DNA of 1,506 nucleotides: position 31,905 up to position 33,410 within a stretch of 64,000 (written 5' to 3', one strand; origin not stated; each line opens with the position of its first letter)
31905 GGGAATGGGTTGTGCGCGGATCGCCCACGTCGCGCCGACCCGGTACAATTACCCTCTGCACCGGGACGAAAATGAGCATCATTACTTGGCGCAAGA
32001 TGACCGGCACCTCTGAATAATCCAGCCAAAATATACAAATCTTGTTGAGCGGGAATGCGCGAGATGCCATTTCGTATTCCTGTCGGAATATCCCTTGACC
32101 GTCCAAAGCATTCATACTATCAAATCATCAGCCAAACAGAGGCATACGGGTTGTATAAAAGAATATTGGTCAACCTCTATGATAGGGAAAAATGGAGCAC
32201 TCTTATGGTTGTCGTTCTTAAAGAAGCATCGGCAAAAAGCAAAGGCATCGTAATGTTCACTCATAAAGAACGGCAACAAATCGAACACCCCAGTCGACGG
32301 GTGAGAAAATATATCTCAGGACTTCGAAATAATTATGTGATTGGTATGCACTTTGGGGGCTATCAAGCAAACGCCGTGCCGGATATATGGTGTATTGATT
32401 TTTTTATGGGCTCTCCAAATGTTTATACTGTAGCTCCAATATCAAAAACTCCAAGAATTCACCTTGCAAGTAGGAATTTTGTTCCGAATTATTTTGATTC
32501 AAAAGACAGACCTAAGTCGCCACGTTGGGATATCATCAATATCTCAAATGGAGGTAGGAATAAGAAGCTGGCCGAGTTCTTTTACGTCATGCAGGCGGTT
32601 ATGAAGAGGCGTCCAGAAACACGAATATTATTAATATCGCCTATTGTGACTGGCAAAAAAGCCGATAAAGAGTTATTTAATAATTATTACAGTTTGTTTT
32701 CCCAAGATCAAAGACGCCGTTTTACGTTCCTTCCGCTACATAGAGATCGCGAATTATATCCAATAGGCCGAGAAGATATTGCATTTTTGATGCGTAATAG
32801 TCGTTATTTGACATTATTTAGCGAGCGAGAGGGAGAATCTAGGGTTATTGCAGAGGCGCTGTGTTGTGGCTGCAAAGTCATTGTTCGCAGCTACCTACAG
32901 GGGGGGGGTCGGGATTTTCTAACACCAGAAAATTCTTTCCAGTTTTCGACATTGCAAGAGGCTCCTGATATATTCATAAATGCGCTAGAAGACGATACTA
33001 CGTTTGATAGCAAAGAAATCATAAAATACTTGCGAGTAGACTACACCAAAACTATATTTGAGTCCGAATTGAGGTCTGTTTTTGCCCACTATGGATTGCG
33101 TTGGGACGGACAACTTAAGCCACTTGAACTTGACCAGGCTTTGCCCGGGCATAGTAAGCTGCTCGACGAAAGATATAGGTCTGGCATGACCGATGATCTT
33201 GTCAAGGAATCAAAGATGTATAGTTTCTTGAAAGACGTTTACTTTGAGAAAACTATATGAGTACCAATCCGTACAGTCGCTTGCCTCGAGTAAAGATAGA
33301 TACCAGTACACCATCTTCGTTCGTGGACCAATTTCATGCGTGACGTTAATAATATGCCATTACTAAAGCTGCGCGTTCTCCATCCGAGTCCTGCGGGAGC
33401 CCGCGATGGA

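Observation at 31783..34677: AT-rich 2.6-kb islet bracketed by a 153-bp direct repeat that contains a complete tRNA-Tyr, with no integrase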

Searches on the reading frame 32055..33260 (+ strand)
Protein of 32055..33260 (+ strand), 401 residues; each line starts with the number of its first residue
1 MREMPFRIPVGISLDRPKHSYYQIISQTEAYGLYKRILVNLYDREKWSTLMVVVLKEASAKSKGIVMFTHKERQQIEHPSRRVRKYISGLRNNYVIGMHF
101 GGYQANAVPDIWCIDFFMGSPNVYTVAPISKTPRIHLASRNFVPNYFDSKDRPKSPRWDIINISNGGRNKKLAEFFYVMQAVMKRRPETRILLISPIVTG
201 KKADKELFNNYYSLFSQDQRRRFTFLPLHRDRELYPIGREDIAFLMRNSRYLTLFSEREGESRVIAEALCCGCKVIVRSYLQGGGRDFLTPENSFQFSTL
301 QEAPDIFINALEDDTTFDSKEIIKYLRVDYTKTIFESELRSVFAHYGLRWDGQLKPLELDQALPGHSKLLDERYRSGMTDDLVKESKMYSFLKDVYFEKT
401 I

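Call 6: search_protein_families(library=pfam, proteins=[window:32055-33260:+], max_evalue=0.1)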
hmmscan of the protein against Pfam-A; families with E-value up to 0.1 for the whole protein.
window:32055-33260:+ (401 aa): 1 family
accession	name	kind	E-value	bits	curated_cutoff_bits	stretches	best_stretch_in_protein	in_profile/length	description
PF00534.26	Glycos_transf_1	-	0.0057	16.7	26.4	1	239-282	83-124/172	Glycosyl transferases group 1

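Call 7: search_protein_families(library=ncbifam, proteins=[window:32055-33260:+], max_evalue=0.1)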
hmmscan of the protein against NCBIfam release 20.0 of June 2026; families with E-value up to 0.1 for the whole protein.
window:32055-33260:+ (401 aa): 3 families
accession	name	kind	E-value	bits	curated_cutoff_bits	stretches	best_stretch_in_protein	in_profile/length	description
TIGR03088.1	stp2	hypoth_equivalog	0.013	14.5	409.05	1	239-278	263-302/374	TIGR03088 family PEP-CTERM/XrtA system glycosyltransferase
NF050063.1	ProtGlycPglJ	equivalog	0.024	13.9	500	1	246-291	263-307/363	N-acetylgalactosamine-N,N'-diacetylbacillosaminyl-diphospho-undecaprenol 4-alpha-N-acetylgalactosaminyltransferase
TIGR04047.1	MSMEG_0565_glyc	hypoth_equivalog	0.062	12.4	259.85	1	236-279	264-307/373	MSMEG_0565 family glycosyltransferase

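Call 9: find_encoding_contigs(protein=window:32055-33260:+, flank=10000, max_places=10)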
Protein window:32055-33260:+ (401 aa): no gene with exactly this product is on record in the collection.

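Call 18: find_homologous_proteins(query=window:32205-33260:+)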
Query window:32205-33260:+ (351 aa): 4 proteins with E <= 0.001 among 850 candidates.
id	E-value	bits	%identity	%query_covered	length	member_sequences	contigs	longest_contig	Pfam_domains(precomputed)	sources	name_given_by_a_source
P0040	3.1e-237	804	100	100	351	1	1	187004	-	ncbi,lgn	-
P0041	1.8e-59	220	39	95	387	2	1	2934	PF00534.27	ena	-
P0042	1.3e-57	214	38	97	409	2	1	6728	-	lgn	-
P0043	1.3e-35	141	30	98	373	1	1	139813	PF00534.27,PF13692.13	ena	-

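Call 19: find_encoding_contigs(protein=P0040, flank=3000, max_places=4)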
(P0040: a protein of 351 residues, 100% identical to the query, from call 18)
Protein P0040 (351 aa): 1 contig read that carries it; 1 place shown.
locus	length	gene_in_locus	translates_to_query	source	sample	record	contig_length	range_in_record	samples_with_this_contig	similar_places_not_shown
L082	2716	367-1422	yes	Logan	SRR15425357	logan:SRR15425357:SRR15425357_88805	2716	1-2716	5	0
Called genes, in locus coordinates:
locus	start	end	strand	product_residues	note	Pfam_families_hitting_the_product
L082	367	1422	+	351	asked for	-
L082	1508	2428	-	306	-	-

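Call 20: find_encoding_contigs(protein=P0042, flank=10000, max_places=3)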
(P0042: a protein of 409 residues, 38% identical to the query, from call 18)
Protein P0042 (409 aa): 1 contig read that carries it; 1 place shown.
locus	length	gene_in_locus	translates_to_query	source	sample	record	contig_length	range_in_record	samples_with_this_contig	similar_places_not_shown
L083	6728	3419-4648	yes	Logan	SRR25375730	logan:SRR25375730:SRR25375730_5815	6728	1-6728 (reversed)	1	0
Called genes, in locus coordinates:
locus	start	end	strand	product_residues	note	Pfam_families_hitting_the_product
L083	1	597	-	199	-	?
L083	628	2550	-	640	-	-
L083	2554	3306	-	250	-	PF13489:Methyltransf_23, PF08241:Methyltransf_11, PF13649:Methyltransf_25, PF08242:Methyltransf_12 (weak), PF13847:Methyltransf_31 (weak)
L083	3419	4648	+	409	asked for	-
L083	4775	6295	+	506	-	PF00171:Aldedh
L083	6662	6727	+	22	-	?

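Call 21: find_encoding_contigs(protein=P0041, flank=10000, max_places=3)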
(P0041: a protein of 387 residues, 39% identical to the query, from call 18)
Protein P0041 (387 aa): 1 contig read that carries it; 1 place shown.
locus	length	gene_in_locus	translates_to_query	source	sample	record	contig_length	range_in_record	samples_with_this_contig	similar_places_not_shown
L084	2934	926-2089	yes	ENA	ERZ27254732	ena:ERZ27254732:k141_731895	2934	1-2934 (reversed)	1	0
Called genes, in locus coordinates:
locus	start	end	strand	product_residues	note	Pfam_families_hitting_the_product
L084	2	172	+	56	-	?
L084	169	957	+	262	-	PF02585:PIG-L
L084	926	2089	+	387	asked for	PF00534:Glycos_transf_1 (faint)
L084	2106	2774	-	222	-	-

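Call 22: find_encoding_contigs(protein=P0043, flank=10000, max_places=3)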
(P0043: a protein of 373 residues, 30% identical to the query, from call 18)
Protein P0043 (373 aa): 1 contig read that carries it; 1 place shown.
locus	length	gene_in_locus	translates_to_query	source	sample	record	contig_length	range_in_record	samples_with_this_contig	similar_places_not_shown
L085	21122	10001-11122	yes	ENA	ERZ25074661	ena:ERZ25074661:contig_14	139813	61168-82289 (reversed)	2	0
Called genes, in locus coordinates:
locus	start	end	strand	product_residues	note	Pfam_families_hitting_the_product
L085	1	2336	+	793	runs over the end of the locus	PF09586:YfhO (weak)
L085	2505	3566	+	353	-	PF13489:Methyltransf_23, PF13649:Methyltransf_25, PF13847:Methyltransf_31, PF08241:Methyltransf_11, PF08242:Methyltransf_12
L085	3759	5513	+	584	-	PF05159:Capsule_synth (weak)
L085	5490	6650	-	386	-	PF02348:CTP_transf_3, PF00702:Hydrolase (faint), PF08282:Hydrolase_3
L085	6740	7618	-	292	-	PF03102:NeuB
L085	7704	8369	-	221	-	-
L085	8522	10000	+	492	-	-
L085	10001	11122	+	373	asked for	PF00534:Glycos_transf_1 (faint), PF13692:Glyco_trans_1_4 (weak)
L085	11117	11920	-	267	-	PF05721:PhyH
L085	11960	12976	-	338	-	PF00155:Aminotran_1_2 (weak), PF01041:DegT_DnrJ_EryC1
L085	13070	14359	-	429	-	PF13439:Glyco_transf_4 (faint), PF13692:Glyco_trans_1_4 (weak)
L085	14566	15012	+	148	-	-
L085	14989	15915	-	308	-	PF01745:IPT, PF01715:IPPT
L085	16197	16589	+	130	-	PF01627:Hpt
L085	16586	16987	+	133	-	PF23198:PDE8A_N (weak), PF00072:Response_reg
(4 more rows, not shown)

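Call 57: search_protein_families(library=pfam, alignment_id=A4, max_evalue=0.01)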
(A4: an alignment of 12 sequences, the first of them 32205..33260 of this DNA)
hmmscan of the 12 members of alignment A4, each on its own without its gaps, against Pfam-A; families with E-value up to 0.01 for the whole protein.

A. member 1, window:32205-33260:+ (351 aa): 1 family
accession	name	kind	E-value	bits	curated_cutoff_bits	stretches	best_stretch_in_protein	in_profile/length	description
PF00534.26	Glycos_transf_1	-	0.0046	16.9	26.4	1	189-229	83-123/172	Glycosyl transferases group 1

B. families by the number of members that match (of 12 scanned): 4 families
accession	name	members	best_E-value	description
PF00534.26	Glycos_transf_1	12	3e-10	Glycosyl transferases group 1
PF13692.12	Glyco_trans_1_4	11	2.2e-06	Glycosyl transferases group 1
PF22133.1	Toxin_BN_H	1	0.0047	Botulinum neurotoxin, helical domain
PF00617.24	RasGEF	1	0.0084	RasGEF domain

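Call 58: search_solved_structures(query=A4, max_evalue=1)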
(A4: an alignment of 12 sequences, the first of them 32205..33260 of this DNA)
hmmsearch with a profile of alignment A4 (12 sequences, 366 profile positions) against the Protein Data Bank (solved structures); distinct sequences matched with E-value up to 1: 3.
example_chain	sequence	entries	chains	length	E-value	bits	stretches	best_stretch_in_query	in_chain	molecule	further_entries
7ya2_A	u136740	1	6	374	0.0097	18.4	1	292-352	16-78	Capsular polysaccharide synthesis enzyme CapG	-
5d00_A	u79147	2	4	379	0.098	15.1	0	205-312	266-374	N-acetyl-alpha-D-glucosaminyl L-malate synthase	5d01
3iq1_A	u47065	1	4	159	0.36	13.2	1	268-360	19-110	DPS family protein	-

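Call 74: predict_structure(alignment_id=A5)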
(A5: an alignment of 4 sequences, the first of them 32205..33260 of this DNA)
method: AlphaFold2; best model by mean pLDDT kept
length: 351 residues; sequences in the alignment: 4
mean_pLDDT: 76.4   pTM: 0.76
mean pLDDT of the five models: 76.4, 73.6, 73.4, 56.9, 47.8
residues with pLDDT >= 90: 72; 70-90: 181; 50-70: 63; < 50: 35
segments of 3 or more residues with pLDDT < 50: 53-56, 74-78, 182-184, 314-330, 348-351
pLDDT, mean of each block of 10 residues (from residue 1): 79 83 80 85 84 50 69 50 71 75 87 67 89 95 79 74 87 83 61 91 78 81 89 71 92 97 86 80 84 89 70 47 44 70 62 36
secondary structure, 60 per line:
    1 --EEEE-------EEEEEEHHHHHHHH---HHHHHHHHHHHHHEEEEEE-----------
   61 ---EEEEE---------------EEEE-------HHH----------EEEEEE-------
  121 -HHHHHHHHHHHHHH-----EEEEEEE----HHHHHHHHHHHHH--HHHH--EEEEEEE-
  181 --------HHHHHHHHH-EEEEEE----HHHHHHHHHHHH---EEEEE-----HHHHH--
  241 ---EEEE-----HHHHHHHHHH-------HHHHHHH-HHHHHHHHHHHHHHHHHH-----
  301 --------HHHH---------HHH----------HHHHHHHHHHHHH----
elements in order: E3-6 E14-19 H20-27 H31-43 E44-49 E64-68 E84-87 E108-113 H122-135 E141-147 H152-164 H167-170 E173-179 H189-197 E199-204 H209-220 E224-228 H234-238 E244-247 H253-262 H270-276 H278-295 H309-312 H335-347

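Call 77: fold_search(model_id=the predicted structure, library=pdb)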
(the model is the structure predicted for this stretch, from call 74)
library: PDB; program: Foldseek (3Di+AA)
matches with E <= 10: 1662; with E <= 0.001: 232
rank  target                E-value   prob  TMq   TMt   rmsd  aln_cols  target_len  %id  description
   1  7qh9_DDD              6.9e-09  1.00  0.48  0.36   6.9       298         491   12  TarM(Se)_G117R-4RboP (released 2023-05-10)
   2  7qd7                  3.0e-08  1.00  0.44  0.33   7.8       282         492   13  TarM(Se)_G117R (released 2023-05-10)
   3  4x7r_A                3.2e-08  1.00  0.47  0.34   7.3       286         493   10  Crystal structure of S. aureus TarM G117R mutant in complex with Fondaparinux, alpha-GlcNAc-glycerol and UDP (released 2015-02-25)
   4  4n9w                  3.2e-08  1.00  0.43  0.42   9.0       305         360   14  Crystal structure of phosphatidyl mannosyltransferase PimA (released 2014-11-12)
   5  3mbo_C                4.8e-08  1.00  0.46  0.44   9.2       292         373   14  Crystal Structure of the Glycosyltransferase BaBshA bound with UDP and L-malate (released 2010-09-29)
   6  2gej                  5.4e-08  1.00  0.45  0.44   7.2       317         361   15  Crystal Structure of phosphatidylinositol mannosyltransferase (PimA) from Mycobacterium smegmatis in complex with GDP-Ma (released 2007-04-03)
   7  4x7p_A                6.5e-08  1.00  0.51  0.38   6.5       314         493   11  Crystal structure of apo S. aureus TarM (released 2015-02-18)
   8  3mbo_B                6.9e-08  1.00  0.48  0.46   7.4       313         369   15  Crystal Structure of the Glycosyltransferase BaBshA bound with UDP and L-malate (released 2010-09-29)
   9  6n1x                  1.7e-07  1.00  0.47  0.44   7.1       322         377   15  BshA from Staphylococcus aureus complexed with UDP and N-acetylglucosamine (released 2019-08-21)
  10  7fga_B                1.9e-07  1.00  0.47  0.48   6.1       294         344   11  Alpha-1,2-glucosyltransferase_UDP_sucrose_tll1591 (released 2022-06-01)
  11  3oka_A                2.0e-07  1.00  0.51  0.47   5.5       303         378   14  Crystal structure of Corynebacterium glutamicum PimB' in complex with GDP-Man (triclinic crystal form) (released 2010-09-15)
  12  3mbo_D                2.0e-07  1.00  0.48  0.46   7.5       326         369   14  Crystal Structure of the Glycosyltransferase BaBshA bound with UDP and L-malate (released 2010-09-29)
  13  2bis_A                2.5e-07  1.00  0.51  0.43   7.9       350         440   13  Structure of glycogen synthase from Pyrococcus abyssi (released 2005-11-28)
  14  3mbo_F                2.6e-07  1.00  0.51  0.49   6.0       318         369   16  Crystal Structure of the Glycosyltransferase BaBshA bound with UDP and L-malate (released 2010-09-29)
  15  3fro_A                2.8e-07  1.00  0.46  0.38  10.2       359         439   13  Crystal structure of Pyrococcus abyssi glycogen synthase with open and closed conformations (released 2010-01-12)
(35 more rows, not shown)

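Call 85: search_dna_similar(query=window:32205-33260:+, collection=plasmids, mode=protein, max_rows=10)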
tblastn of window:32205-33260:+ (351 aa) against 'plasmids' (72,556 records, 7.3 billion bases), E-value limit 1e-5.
No match.

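Call 93: search_protein_representatives(alignment_id=A5)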
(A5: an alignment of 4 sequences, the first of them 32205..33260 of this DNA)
Query: 4 sequences, 356 profile positions. Proteins with E-value up to 0.001 (for the whole library): 796; up to 1e-10: 404; up to 1e-30: 210. The best 150 are listed.
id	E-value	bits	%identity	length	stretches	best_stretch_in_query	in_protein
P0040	3.9e-166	569.2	-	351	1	1-355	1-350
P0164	3.0e-129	447.8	-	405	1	1-355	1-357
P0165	4.7e-127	440.6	-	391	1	1-349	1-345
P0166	2.9e-123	428.1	-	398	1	1-352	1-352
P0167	1.2e-122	426.1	-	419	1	1-352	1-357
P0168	1.9e-120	418.9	-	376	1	1-350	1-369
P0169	7.7e-120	416.9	-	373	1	1-351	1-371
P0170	1.4e-119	416.1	-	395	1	1-353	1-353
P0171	1.0e-118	413.2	-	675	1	1-351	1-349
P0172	1.2e-115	403.0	-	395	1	1-349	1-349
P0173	5.6e-115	400.9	-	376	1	5-355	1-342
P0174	6.0e-113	394.2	-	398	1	1-355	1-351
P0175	5.9e-111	387.6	-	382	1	1-352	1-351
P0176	2.2e-109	382.5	-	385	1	1-348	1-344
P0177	1.9e-107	376.1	-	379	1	1-350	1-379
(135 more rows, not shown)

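Call 97: search_protein_families(library=padloc, proteins=[window:32205-33260:+], max_evalue=0.01)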
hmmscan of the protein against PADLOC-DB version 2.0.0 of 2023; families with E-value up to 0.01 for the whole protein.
window:32205-33260:+ (351 aa): 0 families

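Call 98: search_protein_families(library=phrogs, proteins=[window:32205-33260:+], max_evalue=0.01)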
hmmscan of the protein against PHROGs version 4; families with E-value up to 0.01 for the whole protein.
window:32205-33260:+ (351 aa): 0 families
